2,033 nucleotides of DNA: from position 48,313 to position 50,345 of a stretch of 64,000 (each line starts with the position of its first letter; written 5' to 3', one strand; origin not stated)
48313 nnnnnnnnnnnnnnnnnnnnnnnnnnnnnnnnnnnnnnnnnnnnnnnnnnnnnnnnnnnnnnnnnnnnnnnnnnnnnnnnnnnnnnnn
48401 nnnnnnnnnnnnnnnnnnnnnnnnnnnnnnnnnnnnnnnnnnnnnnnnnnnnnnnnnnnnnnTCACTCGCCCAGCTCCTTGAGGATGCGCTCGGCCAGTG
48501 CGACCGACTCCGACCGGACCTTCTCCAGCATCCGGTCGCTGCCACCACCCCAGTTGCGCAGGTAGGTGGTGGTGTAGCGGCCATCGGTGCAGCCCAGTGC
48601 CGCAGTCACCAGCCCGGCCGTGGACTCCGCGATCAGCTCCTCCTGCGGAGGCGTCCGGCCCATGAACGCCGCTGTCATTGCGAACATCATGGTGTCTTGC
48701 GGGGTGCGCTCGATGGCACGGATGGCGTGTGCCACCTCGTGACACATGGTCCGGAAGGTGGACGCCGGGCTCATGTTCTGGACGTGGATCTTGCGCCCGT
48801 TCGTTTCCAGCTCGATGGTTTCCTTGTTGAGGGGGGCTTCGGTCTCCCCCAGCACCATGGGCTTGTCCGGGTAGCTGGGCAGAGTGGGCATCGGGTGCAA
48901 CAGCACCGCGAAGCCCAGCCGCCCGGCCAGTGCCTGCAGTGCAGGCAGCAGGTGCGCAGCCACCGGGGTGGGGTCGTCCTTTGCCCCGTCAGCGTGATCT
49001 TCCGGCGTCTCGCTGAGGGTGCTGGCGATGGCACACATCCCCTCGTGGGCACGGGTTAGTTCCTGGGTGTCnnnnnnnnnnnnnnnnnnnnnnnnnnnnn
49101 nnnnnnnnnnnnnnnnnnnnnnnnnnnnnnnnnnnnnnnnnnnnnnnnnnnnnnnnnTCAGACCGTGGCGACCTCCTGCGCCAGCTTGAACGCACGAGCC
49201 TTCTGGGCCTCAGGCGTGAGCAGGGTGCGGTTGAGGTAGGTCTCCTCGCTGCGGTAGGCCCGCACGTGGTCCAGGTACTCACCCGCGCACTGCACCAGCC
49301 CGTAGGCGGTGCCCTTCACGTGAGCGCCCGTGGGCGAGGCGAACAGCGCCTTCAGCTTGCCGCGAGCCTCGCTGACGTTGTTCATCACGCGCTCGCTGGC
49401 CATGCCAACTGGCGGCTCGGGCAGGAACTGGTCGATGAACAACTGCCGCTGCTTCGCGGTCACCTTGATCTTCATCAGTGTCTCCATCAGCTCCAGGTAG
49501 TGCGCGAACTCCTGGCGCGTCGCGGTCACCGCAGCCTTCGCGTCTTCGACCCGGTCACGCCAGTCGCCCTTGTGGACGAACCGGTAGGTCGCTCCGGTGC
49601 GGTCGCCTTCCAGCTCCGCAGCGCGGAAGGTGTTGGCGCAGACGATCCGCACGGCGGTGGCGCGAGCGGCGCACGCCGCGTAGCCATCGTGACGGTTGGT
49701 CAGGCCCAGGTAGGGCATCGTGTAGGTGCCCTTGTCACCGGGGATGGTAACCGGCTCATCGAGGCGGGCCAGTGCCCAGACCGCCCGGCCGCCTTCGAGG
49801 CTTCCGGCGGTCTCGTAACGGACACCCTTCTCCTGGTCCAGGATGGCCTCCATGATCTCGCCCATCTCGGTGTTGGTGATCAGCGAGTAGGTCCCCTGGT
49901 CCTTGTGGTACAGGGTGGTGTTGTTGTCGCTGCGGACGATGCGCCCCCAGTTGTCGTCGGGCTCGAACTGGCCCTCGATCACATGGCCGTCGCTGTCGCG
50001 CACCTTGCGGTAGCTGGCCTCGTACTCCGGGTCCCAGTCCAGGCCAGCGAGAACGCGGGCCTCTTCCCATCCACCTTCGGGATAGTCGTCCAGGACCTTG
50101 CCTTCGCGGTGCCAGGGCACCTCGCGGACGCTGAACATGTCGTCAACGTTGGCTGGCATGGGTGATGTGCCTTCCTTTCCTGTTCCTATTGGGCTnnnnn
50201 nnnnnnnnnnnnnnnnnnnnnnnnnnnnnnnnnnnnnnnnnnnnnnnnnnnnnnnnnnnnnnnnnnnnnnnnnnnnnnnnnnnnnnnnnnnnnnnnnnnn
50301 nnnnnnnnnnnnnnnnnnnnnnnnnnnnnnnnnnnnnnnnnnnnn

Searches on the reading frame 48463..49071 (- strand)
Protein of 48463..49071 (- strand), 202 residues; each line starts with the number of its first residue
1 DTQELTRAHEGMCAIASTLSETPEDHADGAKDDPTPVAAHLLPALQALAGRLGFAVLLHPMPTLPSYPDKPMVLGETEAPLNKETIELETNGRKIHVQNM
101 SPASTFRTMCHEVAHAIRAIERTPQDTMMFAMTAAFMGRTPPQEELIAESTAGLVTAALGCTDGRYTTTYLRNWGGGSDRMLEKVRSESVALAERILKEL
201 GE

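Call 16: search_protein_families(library=phrogs, proteins=[window:48463-49071:-], max_evalue=0.01)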
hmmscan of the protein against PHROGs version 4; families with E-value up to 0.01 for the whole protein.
window:48463-49071:- (202 aa): 1 family
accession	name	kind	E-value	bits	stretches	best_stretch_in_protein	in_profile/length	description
phrog_7245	-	moron, auxiliary metabolic gene and host takeover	0.00047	20.4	1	105-174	208-276/324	anti-restriction protein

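Call 40: search_protein_families(library=pfam, proteins=[window:48463-49071:-], max_evalue=0.1)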
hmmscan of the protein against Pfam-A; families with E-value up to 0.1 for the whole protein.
window:48463-49071:- (202 aa): 2 families
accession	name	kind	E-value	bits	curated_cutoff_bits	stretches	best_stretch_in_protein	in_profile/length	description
PF18818.7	MPTase-PolyVal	-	0.00012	22.6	27.5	1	102-174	41-109/126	Zincin-like metallopeptidase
PF13622.12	4HBT_3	-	0.041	14.6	24.3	1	114-147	18-50/83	Acyl-CoA thioesterase N-terminal domain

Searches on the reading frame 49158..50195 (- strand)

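Call 16: search_protein_families(library=phrogs, proteins=[window:49158-50195:-], max_evalue=0.01)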
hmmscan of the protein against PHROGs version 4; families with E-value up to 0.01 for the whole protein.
window:49158-50195:- (345 aa): 2 families
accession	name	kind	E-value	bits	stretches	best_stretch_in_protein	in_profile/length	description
phrog_1221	-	unknown function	2.3e-50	172.7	1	17-343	26-348/355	-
phrog_12094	-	unknown function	0.0038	17.4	1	161-253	98-183/281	-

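Call 40: search_protein_families(library=pfam, proteins=[window:49158-50195:-], max_evalue=0.1)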
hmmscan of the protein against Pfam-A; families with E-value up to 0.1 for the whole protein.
window:49158-50195:- (345 aa): 1 family
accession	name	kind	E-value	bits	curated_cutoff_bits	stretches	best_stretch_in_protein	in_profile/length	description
PF06067.16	DUF932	-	5.9e-46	157.5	23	1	102-323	8-224/227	Domain of unknown function (DUF932)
